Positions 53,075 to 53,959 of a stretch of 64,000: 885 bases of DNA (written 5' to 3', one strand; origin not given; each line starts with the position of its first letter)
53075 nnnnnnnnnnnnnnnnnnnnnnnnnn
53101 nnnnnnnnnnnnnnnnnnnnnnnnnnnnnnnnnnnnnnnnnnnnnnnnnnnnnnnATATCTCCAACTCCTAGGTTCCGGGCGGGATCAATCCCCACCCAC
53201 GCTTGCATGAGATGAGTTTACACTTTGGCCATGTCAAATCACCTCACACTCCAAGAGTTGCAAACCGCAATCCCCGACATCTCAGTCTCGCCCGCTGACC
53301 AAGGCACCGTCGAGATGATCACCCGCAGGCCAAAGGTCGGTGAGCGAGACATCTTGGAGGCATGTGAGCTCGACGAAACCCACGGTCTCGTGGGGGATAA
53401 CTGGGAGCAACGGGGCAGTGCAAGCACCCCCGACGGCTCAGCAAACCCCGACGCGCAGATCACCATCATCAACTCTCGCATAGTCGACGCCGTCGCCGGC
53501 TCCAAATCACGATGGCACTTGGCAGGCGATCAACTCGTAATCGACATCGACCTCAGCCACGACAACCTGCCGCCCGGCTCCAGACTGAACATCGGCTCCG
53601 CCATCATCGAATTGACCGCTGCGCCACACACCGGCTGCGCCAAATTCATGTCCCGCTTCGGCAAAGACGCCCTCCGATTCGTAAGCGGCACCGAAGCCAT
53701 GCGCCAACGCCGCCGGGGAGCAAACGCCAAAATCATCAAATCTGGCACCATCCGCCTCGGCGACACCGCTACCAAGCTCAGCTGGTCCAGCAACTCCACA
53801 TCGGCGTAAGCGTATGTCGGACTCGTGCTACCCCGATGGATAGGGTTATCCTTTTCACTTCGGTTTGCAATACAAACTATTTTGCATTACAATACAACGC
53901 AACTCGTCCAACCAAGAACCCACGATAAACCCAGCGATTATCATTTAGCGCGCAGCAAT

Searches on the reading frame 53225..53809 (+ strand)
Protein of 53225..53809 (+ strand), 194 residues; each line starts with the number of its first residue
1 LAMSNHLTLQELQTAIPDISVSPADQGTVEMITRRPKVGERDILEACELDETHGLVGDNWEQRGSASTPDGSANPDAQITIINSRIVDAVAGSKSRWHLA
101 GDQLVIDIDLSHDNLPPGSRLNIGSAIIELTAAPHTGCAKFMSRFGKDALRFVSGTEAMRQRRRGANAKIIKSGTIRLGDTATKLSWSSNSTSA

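Call 47: search_protein_families(library=pfam, proteins=[window:53225-53809:+], max_evalue=0.001)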
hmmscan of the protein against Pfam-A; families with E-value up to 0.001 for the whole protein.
window:53225-53809:+ (194 aa): 1 family
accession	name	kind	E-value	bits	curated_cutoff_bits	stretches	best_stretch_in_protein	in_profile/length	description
PF03473.23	MOSC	-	3.5e-06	27.5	22.7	1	73-181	6-118/120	MOSC domain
